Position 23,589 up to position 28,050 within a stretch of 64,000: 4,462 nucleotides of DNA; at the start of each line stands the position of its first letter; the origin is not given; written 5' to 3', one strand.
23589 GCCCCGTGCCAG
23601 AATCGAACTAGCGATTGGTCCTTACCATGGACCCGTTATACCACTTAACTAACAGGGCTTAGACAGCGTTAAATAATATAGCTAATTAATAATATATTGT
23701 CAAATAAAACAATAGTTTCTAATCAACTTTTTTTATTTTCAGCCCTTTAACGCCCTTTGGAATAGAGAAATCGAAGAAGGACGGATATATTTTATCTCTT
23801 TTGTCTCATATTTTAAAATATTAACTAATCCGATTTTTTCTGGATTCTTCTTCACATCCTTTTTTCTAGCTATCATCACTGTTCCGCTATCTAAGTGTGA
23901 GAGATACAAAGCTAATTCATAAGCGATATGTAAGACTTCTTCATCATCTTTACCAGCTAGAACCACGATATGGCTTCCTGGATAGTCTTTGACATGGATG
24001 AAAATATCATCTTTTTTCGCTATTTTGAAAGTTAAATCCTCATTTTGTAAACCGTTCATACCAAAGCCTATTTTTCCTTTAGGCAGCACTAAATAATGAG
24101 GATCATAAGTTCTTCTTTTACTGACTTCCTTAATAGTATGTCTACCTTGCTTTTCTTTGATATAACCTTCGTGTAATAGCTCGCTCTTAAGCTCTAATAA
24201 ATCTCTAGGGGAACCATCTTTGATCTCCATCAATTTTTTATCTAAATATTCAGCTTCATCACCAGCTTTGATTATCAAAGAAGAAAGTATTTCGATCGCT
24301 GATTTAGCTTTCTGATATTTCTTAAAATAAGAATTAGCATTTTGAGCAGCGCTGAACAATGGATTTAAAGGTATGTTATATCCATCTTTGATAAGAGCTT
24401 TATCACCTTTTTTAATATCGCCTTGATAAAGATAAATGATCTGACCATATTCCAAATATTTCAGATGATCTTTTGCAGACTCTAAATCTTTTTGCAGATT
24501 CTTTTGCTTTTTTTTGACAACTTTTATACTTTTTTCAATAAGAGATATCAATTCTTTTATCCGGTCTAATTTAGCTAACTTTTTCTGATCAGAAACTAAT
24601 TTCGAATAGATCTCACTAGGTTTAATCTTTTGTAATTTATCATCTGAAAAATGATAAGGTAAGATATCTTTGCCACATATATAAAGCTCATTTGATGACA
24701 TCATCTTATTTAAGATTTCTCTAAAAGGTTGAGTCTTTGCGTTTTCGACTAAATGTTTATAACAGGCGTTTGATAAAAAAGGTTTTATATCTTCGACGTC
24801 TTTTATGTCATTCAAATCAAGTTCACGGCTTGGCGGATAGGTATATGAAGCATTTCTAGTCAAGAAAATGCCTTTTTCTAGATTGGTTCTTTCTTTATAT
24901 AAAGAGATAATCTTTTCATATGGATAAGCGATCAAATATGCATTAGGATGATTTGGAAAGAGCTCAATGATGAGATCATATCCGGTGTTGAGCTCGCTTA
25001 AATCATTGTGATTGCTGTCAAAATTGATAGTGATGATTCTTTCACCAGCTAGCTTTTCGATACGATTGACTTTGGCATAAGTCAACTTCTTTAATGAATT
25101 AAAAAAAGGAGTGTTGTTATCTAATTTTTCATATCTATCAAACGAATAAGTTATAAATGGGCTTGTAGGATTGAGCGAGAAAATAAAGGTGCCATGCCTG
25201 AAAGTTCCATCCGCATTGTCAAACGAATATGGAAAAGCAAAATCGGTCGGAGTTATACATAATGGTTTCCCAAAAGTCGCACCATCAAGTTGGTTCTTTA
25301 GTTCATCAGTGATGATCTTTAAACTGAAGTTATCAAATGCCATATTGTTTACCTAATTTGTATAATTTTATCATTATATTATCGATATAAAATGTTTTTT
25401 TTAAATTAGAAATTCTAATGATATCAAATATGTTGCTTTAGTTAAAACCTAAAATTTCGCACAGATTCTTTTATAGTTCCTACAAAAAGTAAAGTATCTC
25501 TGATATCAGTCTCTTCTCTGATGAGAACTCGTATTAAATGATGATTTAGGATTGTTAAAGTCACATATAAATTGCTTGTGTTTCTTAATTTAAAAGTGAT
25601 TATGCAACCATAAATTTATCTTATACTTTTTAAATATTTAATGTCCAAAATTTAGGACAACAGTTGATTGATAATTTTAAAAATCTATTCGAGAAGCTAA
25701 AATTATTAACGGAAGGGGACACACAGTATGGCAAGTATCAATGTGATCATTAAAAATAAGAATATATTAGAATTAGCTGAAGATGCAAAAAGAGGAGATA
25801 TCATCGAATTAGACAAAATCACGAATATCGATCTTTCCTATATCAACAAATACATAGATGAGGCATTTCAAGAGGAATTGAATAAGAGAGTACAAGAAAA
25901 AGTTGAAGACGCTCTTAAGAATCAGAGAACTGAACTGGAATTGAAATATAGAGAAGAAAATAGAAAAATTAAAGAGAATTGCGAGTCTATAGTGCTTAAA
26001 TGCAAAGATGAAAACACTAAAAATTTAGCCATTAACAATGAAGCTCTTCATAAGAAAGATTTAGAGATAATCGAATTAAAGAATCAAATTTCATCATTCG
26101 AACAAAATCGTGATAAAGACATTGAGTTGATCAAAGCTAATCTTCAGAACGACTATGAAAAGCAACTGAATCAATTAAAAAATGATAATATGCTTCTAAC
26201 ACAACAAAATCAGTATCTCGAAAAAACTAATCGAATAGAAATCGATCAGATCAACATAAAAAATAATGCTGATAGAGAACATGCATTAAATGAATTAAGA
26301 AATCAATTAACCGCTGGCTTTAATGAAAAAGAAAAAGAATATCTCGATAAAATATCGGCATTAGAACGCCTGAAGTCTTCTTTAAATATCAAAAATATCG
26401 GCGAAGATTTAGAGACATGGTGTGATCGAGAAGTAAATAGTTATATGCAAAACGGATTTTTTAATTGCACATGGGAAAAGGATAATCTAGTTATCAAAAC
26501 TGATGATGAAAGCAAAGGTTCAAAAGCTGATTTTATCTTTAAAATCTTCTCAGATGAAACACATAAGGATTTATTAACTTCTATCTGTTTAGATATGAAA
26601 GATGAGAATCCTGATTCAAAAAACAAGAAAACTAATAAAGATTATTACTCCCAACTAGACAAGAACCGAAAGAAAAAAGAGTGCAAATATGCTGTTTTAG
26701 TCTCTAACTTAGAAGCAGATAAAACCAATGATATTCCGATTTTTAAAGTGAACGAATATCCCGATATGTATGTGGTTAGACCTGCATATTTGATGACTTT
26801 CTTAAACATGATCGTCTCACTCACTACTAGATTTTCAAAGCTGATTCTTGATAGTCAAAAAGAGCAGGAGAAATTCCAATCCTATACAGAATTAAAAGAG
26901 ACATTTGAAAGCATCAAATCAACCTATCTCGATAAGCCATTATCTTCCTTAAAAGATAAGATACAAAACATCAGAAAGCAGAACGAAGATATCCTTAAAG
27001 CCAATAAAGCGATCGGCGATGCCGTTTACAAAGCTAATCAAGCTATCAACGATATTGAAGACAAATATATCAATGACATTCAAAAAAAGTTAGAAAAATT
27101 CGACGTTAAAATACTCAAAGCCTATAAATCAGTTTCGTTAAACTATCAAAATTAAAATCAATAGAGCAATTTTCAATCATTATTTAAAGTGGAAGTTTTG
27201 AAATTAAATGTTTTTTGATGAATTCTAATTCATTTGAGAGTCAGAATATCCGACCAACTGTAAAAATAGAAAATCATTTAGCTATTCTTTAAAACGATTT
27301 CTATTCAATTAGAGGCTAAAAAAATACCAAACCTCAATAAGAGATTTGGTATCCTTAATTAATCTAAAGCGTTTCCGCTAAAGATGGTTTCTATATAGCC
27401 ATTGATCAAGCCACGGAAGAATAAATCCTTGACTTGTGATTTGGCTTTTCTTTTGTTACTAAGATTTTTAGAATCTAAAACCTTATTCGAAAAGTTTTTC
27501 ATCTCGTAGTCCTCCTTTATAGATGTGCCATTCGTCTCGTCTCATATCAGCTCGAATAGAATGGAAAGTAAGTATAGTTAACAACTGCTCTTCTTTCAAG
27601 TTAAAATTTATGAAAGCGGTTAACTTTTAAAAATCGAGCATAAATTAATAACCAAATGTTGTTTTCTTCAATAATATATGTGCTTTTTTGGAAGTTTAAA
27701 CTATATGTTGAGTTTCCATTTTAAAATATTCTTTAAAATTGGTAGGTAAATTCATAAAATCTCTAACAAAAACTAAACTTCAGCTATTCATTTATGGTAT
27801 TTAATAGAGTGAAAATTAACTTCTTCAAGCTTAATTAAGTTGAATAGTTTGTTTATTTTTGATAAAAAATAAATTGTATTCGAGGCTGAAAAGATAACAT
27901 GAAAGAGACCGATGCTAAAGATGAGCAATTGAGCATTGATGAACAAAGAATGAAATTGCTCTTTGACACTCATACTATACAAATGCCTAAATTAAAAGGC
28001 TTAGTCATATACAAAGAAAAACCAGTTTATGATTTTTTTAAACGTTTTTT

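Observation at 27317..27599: Unannotated 47-aa gene with textbook promoter, RBS and terminator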

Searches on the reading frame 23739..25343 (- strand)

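Call 7: search_protein_families(library=pfam, proteins=[window:23739-25343:-], max_evalue=1)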
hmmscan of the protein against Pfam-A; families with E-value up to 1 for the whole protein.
window:23739-25343:- (534 aa): 8 families
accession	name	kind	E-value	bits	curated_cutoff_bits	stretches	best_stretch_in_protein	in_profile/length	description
PF05833.16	NFACT_N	-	1.6e-37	129.8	31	2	261-403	301-451/456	NFACT N-terminal and middle domains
PF05670.18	NFACT-R_1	-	0.0008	20.4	29.8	1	428-502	16-98/112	NFACT protein RNA binding domain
PF04883.17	HK97-gp10_like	-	0.036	15.5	21.4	1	249-300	29-78/78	Bacteriophage HK97-gp10, putative tail-component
PF24688.1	SseK_NleB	-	0.042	13.4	25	1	241-310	118-187/317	SseK/NleB family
PF17326.7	DUF5365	-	0.084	13.7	26.3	1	225-285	24-84/116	Family of unknown function (DUF5365)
PF08703.15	PLC-beta_C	-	0.22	11.4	27.6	0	327-409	61-135/272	PLC-beta C terminal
PF08651.15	DASH_Duo1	-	0.25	11.6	25.4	1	253-291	3-41/74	DASH complex subunit Duo1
PF06015.17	Chordopox_A30L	-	0.85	9.9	25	0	252-288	22-58/71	Chordopoxvirus A30L protein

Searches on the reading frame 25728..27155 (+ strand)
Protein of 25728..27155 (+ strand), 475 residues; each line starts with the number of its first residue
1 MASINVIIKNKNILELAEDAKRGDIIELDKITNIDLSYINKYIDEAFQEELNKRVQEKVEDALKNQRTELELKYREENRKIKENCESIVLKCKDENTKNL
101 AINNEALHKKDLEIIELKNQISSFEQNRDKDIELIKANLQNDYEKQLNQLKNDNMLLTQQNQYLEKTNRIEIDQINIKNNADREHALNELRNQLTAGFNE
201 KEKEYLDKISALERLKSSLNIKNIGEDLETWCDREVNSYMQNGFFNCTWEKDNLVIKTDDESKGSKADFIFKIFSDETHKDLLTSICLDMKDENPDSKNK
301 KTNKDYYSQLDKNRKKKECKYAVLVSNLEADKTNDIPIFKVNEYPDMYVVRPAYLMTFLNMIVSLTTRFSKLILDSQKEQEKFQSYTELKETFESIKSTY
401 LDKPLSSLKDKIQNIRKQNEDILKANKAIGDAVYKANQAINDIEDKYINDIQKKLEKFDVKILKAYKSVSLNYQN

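Call 7: search_protein_families(library=pfam, proteins=[window:25728-27155:+], max_evalue=1)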
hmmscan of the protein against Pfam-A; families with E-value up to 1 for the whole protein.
window:25728-27155:+ (475 aa): 4 families
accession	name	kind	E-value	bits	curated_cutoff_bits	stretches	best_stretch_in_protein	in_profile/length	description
PF09903.14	DUF2130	-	1.5e-34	119.9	26.7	1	199-463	9-252/255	Uncharacterized protein conserved in bacteria (DUF2130)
PF11322.13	DUF3124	-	0.028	15.1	27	0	235-279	52-96/123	Protein of unknown function (DUF3124)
PF20878.2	REST_helical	-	0.14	12.8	27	0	103-127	24-48/65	Helical region in REST corepressor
PF13233.12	Complex1_LYR_2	-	0.87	10.7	22.3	0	35-73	20-57/80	Complex1_LYR-like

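Call 12: find_related_loci(query=window:25728-27155:+, collection=genome_contigs, flank=10000)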
Query window:25728-27155:+ (475 aa) in genome_contigs; peptide patterns used: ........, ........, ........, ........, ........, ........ (x = any residue, [..] = any of these).
238 stretches matched a pattern; 5 encode a relative of the query (tblastn E <= 1e-3); 5 distinct loci.
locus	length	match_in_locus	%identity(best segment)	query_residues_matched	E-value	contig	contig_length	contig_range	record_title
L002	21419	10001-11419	73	1-472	0e+0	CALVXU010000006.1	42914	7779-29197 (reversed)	MAG: uncultured Bacilli bacterium isolate E21__bin313 genome assembly, contig: E21__k127_9579726, whole genome shotgun s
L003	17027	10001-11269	44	12-469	8e-98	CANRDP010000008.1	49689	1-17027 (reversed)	MAG: uncultured Bacilli bacterium isolate Lapin-025__bin9 genome assembly, contig: Lapin-025__NODE_473_length_49689_cov_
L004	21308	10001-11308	42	1-460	3e-95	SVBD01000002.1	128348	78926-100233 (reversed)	MAG: Erysipelotrichaceae bacterium isolate SIG219 NODE_75_length_128348_cov_43.901466, whole genome shotgun sequence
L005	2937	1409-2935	61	1-462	6e-98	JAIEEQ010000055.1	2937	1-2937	MAG: Anaeroplasmataceae bacterium isolate SC0393_S7_1 SC0393_S7_1_contig_55, whole genome shotgun sequence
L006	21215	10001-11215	40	1-462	2e-87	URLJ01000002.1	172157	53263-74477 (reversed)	uncultured Mollicutes bacterium isolate UMGS1109 genome assembly, contig: NODE_50_length_172157_cov_6.504788, whole geno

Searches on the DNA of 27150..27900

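Call 16: search_rna_families(source=window, start=27150, end=27900, threshold=evalue, max_evalue=10, show_alignments=3)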
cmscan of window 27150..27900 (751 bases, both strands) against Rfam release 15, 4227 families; matches with E-value up to 10: 8.
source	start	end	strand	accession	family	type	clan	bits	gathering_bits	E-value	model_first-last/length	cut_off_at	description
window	27763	27845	-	RF00034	RprA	Gene; sRNA;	-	24.9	70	2.1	1-108/108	no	RprA RNA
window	27396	27484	+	RF01288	snoR31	Gene; snRNA; snoRNA; CD-box;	-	19.8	44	2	1-93/93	no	Small nucleolar RNA snoR31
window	27391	27509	-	RF00438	SNORA33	Gene; snRNA; snoRNA; HACA-box;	-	19.7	74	1.9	1-130/130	no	Small nucleolar RNA SNORA33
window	27295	27351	-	RF02527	SSRC38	Gene; sRNA;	-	17.7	80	1.5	1-166/166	no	Streptococcus sRNA SSRC38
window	27317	27413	-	RF00378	Qrr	Gene; sRNA;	-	15.9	50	4.6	1-108/108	no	Qrr RNA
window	27175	27217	+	RF03535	TEG147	Cis-reg;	-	15.5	56.1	6.8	1-60/60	no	Staphylococcus aureus small RNA TEG147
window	27435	27476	-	RF02925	6A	Gene; sRNA;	-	15.3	41.2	9.5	1-52/52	no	6A RNA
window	27561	27662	-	RF00920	MIR444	Gene; miRNA;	-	14.2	110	6.5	1-116/116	no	MIR444 microRNA precursor family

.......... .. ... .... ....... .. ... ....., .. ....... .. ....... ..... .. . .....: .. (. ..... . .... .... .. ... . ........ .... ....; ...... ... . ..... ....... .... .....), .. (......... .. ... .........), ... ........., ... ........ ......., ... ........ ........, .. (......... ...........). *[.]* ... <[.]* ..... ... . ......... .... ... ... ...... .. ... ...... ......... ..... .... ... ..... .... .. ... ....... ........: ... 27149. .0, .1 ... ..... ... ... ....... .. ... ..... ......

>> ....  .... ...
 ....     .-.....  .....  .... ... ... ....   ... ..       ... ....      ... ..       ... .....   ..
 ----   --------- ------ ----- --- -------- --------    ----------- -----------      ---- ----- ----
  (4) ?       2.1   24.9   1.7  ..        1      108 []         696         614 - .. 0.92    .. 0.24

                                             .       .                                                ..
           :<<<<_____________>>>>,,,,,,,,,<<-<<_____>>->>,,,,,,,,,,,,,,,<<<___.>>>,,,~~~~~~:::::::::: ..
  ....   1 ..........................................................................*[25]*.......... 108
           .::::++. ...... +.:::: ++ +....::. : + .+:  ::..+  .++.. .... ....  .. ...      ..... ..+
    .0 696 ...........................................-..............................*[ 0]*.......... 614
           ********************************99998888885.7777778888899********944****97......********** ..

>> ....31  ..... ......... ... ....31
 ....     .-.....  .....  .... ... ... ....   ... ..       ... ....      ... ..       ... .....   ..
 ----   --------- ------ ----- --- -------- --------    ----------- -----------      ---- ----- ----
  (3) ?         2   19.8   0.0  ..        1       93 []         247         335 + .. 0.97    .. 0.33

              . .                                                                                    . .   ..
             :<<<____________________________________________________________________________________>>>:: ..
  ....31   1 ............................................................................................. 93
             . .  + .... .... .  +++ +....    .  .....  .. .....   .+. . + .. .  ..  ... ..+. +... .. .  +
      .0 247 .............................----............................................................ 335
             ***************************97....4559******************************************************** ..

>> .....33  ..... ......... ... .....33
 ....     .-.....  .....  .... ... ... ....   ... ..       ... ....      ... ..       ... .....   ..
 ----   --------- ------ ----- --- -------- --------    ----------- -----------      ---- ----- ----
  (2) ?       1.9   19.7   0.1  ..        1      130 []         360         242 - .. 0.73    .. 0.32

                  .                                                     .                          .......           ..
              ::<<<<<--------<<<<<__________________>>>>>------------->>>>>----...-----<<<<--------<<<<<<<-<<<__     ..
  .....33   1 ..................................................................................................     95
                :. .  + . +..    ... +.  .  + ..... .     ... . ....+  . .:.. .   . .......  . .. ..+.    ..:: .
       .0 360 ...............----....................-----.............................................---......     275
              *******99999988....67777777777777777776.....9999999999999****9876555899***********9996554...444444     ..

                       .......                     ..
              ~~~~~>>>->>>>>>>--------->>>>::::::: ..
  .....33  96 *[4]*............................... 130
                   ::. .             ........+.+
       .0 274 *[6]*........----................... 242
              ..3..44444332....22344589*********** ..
